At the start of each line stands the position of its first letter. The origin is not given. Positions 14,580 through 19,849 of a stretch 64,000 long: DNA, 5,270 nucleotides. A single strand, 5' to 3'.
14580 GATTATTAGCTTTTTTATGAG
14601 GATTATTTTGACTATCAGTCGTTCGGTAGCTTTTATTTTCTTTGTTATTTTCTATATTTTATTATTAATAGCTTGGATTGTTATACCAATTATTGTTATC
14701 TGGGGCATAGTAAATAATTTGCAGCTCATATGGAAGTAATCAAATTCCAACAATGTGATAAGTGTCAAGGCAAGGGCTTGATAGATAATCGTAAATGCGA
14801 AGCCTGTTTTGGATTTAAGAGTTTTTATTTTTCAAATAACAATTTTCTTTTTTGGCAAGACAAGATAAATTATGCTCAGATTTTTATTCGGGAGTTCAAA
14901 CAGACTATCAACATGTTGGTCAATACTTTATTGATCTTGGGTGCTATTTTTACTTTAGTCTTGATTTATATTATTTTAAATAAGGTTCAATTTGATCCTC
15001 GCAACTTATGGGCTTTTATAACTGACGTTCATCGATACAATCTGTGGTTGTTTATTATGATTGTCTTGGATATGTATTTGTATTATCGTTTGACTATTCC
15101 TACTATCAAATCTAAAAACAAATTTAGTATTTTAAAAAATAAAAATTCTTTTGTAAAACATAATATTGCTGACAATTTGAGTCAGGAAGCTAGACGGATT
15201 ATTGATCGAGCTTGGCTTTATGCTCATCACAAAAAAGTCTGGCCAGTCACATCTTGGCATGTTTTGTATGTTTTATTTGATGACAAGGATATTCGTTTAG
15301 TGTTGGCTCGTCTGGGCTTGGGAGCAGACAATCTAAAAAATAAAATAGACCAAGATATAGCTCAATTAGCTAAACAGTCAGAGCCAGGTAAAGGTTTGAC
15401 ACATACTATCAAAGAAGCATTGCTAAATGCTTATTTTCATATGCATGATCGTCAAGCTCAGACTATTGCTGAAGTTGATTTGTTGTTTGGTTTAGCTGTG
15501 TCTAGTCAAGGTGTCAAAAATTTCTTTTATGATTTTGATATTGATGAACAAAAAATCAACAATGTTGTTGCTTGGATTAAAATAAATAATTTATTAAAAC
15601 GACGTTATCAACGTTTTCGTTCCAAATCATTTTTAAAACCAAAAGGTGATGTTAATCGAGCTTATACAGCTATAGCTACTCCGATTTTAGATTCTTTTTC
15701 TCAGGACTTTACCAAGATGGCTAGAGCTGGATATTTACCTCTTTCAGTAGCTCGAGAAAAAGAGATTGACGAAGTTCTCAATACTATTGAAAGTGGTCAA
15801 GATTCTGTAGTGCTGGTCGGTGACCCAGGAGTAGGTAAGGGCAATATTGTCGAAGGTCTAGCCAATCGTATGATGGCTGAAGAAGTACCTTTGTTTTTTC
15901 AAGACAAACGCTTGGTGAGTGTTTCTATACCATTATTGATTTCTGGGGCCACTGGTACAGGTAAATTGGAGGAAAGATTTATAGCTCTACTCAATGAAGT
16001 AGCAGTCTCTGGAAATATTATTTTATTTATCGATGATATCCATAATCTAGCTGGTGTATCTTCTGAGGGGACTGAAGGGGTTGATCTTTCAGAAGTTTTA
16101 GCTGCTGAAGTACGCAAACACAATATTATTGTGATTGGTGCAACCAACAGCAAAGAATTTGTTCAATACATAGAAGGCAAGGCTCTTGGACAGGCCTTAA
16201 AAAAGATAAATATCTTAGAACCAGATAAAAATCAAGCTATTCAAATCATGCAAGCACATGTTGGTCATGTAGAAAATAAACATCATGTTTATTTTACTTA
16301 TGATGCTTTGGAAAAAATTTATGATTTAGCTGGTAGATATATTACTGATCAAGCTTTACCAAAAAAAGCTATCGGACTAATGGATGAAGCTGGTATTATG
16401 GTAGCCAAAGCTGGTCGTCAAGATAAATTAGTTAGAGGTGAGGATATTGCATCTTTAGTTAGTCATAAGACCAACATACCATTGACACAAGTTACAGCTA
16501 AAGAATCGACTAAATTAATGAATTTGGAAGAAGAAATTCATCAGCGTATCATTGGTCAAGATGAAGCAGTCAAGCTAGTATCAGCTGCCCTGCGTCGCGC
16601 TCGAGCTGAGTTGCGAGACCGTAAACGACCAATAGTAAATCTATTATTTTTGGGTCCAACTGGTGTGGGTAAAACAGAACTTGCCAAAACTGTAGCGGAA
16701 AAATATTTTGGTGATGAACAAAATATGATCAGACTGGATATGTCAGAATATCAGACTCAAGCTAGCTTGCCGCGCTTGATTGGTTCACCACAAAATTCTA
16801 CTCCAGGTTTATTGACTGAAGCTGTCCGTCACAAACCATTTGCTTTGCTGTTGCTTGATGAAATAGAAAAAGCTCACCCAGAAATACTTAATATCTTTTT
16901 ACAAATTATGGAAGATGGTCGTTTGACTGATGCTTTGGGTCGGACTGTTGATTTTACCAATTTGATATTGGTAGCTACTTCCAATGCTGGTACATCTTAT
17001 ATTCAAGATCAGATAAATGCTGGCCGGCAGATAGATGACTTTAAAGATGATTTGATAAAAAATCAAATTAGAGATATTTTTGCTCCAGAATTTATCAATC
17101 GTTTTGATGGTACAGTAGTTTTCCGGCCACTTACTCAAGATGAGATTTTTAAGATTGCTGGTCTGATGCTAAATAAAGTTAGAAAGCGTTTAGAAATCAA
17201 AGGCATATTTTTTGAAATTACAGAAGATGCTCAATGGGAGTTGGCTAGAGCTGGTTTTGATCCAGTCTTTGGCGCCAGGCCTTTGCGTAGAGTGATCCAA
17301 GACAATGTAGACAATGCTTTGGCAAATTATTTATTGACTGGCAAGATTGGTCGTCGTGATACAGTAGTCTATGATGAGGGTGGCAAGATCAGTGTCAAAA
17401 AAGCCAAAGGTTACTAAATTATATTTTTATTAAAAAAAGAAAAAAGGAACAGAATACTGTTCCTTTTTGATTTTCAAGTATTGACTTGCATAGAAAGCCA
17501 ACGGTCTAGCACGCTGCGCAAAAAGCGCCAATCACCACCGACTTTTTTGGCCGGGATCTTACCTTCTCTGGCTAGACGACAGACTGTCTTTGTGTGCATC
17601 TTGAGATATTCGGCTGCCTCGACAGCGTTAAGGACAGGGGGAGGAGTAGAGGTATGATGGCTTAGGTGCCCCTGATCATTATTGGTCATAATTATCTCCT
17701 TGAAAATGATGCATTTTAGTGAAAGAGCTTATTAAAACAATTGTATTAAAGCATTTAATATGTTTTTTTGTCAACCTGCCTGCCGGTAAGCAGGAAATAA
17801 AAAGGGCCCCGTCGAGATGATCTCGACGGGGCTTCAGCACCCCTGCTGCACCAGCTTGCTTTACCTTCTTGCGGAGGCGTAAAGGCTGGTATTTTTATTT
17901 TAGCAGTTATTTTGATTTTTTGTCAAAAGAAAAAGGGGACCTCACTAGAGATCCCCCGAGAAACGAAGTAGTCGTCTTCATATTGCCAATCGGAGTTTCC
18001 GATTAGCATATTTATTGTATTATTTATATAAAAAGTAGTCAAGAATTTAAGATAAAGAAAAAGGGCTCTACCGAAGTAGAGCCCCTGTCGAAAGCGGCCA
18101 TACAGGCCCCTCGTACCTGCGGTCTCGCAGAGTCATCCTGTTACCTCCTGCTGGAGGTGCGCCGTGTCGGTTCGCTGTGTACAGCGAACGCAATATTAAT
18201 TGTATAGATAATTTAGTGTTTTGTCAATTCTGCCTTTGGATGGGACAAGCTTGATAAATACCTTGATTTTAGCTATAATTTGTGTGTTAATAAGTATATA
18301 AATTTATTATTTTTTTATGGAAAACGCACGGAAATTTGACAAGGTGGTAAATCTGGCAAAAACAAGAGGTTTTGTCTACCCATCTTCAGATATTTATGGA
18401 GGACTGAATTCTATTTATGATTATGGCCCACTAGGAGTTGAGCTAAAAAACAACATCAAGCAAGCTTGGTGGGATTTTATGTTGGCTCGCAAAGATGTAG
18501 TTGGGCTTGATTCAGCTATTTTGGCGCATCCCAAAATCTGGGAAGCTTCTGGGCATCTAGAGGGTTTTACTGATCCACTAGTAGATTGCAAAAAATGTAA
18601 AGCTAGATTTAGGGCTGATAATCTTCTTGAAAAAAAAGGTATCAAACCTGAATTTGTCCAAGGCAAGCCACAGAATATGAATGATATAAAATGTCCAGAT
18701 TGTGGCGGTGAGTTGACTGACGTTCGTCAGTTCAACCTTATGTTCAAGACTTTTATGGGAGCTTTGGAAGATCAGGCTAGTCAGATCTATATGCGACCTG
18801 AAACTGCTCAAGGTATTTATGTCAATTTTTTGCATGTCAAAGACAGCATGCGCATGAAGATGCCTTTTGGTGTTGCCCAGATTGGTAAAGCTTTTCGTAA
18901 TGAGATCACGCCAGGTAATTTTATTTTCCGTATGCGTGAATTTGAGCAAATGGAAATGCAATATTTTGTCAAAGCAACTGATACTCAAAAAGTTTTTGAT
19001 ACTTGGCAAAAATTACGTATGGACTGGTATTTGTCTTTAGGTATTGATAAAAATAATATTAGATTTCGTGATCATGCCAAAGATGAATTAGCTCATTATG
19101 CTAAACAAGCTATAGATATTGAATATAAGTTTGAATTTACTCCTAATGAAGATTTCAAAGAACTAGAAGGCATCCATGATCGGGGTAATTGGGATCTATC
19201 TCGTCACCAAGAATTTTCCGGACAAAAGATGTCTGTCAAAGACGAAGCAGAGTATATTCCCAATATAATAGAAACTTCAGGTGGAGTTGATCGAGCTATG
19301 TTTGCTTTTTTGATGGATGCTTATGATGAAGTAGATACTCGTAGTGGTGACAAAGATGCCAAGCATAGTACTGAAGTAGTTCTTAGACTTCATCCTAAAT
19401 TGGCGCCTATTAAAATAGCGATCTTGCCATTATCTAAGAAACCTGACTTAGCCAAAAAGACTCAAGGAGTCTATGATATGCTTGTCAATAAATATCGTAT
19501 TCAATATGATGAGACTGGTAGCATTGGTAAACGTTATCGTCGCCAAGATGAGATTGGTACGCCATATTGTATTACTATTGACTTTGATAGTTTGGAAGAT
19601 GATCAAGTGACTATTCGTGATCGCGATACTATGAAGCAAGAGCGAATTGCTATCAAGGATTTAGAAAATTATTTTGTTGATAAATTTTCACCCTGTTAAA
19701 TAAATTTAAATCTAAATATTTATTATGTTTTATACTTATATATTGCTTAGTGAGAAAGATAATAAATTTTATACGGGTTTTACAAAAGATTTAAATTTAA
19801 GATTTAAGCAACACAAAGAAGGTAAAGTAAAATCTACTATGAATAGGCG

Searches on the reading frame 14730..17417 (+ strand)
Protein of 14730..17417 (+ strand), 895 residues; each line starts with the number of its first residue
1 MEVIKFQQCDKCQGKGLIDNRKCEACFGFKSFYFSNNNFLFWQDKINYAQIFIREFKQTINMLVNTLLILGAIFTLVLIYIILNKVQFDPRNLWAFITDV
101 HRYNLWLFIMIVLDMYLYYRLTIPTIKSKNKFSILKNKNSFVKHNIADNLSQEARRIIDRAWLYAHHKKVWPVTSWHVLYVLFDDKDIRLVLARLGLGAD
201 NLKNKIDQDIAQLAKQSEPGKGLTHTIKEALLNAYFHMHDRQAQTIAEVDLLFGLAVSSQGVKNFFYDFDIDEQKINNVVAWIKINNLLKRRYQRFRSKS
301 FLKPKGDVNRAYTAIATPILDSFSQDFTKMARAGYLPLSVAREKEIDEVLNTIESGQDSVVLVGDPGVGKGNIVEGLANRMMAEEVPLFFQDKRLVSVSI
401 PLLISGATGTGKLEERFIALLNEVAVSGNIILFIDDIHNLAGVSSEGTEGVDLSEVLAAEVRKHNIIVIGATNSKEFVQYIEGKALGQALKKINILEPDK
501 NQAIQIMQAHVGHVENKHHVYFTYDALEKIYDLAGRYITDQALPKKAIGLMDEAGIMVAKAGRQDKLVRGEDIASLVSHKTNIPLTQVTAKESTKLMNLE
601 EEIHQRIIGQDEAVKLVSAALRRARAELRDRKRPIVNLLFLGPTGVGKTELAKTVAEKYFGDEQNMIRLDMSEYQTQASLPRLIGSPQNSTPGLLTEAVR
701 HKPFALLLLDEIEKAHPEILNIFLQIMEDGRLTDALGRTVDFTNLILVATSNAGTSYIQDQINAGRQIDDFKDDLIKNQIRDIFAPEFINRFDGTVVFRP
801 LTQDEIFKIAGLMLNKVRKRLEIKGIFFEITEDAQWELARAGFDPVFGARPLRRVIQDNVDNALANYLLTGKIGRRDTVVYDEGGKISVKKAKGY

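Call 48: search_protein_families(library=pfam, proteins=[window:14730-17417:+], max_evalue=0.01)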
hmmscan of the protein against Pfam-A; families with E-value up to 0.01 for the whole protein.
window:14730-17417:+ (895 aa): 32 families (the best 25 are shown)
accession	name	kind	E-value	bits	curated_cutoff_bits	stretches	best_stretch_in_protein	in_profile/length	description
PF07724.20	AAA_2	-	9.8e-52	175.8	27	1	633-793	1-164/166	AAA domain (Cdc48 subfamily)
PF00004.35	AAA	-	3.1e-23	83.1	21.2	2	360-475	1-111/131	ATPase family associated with various cellular activities (AAA)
PF10431.15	ClpB_D2-small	-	2.9e-22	78.9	21.9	1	801-879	1-79/81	C-terminal, D2-small domain, of ClpB protein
PF07728.20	AAA_5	-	2.4e-17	63.7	22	1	637-754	1-124/139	AAA domain (dynein-related subfamily)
PF17871.7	AAA_lid_9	-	1.7e-13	50.8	22.8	1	500-566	2-68/104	AAA lid domain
PF13191.12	AAA_16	-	2.7e-09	38.2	32.6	1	340-381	3-48/167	AAA ATPase domain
PF00158.32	Sigma54_activat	-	6.1e-09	36.2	20.2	1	619-752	6-142/168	Sigma-54 interaction domain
PF13401.12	AAA_22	-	1.5e-08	35.4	27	1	638-729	8-110/130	AAA domain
PF05496.18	RuvB_N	-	6.3e-08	33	27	1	606-733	8-114/159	Holliday junction DNA helicase RuvB P-loop domain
PF12775.13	AAA_7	-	9.7e-08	32.2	25.8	0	637-686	35-84/181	P-loop containing dynein motor region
PF01078.27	Mg_chelatase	-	2.6e-07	30.7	20.3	0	672-755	79-160/207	Magnesium chelatase, subunit ChlI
PF05729.18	NACHT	-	3.3e-07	30.7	26.7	1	639-785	4-165/167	NACHT domain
PF20720.3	nSTAND3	-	4.3e-07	30.2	27.2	0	638-670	20-52/155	Novel STAND NTPase 3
PF13173.12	AAA_14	-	7e-07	29.7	27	1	639-715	6-74/129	AAA domain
PF01695.23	IstB_IS21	-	1.5e-06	28.3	24.1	0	357-490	92-212/238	IstB-like ATP binding protein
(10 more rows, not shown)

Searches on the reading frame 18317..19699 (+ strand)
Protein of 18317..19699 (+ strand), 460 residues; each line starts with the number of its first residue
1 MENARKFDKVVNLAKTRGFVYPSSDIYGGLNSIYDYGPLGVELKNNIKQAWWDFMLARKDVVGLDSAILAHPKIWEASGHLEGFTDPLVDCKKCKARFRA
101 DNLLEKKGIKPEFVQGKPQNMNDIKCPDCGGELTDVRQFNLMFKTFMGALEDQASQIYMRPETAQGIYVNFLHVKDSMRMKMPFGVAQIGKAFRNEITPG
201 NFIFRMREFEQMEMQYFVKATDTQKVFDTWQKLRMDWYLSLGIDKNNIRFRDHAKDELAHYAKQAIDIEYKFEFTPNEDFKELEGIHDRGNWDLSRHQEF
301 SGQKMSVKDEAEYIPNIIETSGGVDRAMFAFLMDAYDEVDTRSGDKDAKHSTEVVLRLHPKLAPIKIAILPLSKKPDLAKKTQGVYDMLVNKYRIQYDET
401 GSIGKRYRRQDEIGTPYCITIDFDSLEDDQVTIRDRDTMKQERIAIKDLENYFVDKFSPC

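Call 48: search_protein_families(library=pfam, proteins=[window:18317-19699:+], max_evalue=0.01)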
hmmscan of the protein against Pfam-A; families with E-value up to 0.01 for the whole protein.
window:18317-19699:+ (460 aa): 2 families
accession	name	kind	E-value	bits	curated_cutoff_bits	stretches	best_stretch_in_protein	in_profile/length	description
PF03129.25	HGTP_anticodon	-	4e-21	75.4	21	1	366-454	1-92/94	Anticodon binding domain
PF00587.30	tRNA-synt_2b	-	4.8e-11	43.5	29.3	1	153-330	7-174/179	tRNA synthetase class II core domain (G, H, P, S and T)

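Call 57: find_homologous_proteins(query=window:18317-19699:+, max_evalue=1e-80)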
Query window:18317-19699:+ (460 aa): 8000 proteins with E <= 1e-80 among 8000 candidates; the best 120 are listed.
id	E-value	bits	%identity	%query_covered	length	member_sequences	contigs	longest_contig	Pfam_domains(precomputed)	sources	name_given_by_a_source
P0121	2.2e-297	1004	93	99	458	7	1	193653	PF03129.26,PF00587.31,PF28494.1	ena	-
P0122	1.4e-244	830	78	100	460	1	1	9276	PF03129.26,PF00587.31,PF28494.1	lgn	-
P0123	3.2e-243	826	76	100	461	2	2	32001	PF03129.26,PF00587.31,PF28494.1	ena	-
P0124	2.1e-242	823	75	100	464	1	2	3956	PF03129.26,PF00587.31,PF28494.1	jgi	-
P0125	4.3e-240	815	74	99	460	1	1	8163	PF03129.26,PF00587.31,PF28494.1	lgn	-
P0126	1.2e-239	814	75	99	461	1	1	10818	PF03129.26,PF00587.31,PF28494.1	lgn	-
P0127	4.2e-239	812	76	99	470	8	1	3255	PF03129.26,PF00587.31,PF28494.1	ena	-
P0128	4.7e-239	812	75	100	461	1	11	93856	PF03129.26,PF00587.31,PF28494.1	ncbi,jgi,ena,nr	ncbi:glycine--tRNA ligase [bacterium]|jgi:glycyl-tRNA synthetase|nr:glycine--tRNA ligase [bacterium]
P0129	8.7e-239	811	73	99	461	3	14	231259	PF03129.26,PF00587.31,PF28494.1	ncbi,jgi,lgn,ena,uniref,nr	ncbi:MAG: glycine--tRNA ligase [Candidatus Komeilibacteria bacterium CG11_big_fil_rev_8_21_14_0_20_3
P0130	4.0e-238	809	75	99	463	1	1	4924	PF03129.26,PF00587.31,PF28494.1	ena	-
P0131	9.1e-238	808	74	100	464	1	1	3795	PF03129.26,PF00587.31,PF28494.1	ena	-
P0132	3.0e-236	803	75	100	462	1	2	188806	PF03129.26,PF00587.31,PF28494.1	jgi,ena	jgi:glycyl-tRNA synthetase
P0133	3.3e-236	803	75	99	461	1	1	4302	PF03129.26,PF00587.31,PF28494.1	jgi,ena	-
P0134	1.0e-235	801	73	100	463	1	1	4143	PF03129.26,PF00587.31,PF28494.1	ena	-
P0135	1.3e-235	801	74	99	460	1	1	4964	PF03129.26,PF00587.31,PF28494.1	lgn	-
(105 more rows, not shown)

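Call 58: find_encoding_contigs(protein=P0121, flank=2500, max_places=3)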
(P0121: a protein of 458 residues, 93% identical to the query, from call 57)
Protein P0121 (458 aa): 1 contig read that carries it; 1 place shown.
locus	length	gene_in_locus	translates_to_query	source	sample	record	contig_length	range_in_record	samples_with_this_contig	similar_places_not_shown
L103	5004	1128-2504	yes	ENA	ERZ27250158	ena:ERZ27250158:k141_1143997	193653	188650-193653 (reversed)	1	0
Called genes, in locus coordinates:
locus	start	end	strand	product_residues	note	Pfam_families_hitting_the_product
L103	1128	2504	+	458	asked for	PF28494:GlyRS_ins_1 (faint), PF00587:tRNA-synt_2b, PF03129:HGTP_anticodon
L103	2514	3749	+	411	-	-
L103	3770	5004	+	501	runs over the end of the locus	-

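Call 59: find_encoding_contigs(protein=P0123, flank=2500, max_places=2)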
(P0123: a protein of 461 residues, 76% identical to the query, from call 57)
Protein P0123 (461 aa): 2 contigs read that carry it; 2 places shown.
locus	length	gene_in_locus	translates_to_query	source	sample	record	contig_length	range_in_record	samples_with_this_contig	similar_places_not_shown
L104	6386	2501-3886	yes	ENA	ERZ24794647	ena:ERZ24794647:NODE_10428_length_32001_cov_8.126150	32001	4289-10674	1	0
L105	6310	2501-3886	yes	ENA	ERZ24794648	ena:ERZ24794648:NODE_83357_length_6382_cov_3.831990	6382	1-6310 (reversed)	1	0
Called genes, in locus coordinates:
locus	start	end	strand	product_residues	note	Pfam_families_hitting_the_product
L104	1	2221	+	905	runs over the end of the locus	PF02861:Clp_N, PF00004:AAA, PF17871:AAA_lid_9, PF00158:Sigma54_activat (weak), PF00004:AAA, PF07724:AAA_2, PF07728:AAA_5, PF10431:ClpB_D2-small, +9 more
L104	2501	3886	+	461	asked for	PF28494:GlyRS_ins_1 (weak), PF00587:tRNA-synt_2b, PF03129:HGTP_anticodon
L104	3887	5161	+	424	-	PF00675:Peptidase_M16, PF05193:Peptidase_M16_C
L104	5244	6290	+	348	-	PF01594:AI-2E_transport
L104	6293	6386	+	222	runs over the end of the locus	PF00590:TP_methylase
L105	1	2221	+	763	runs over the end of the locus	?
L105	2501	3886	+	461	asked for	PF28494:GlyRS_ins_1 (weak), PF00587:tRNA-synt_2b, PF03129:HGTP_anticodon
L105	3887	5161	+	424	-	PF00675:Peptidase_M16, PF05193:Peptidase_M16_C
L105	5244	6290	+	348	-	PF01594:AI-2E_transport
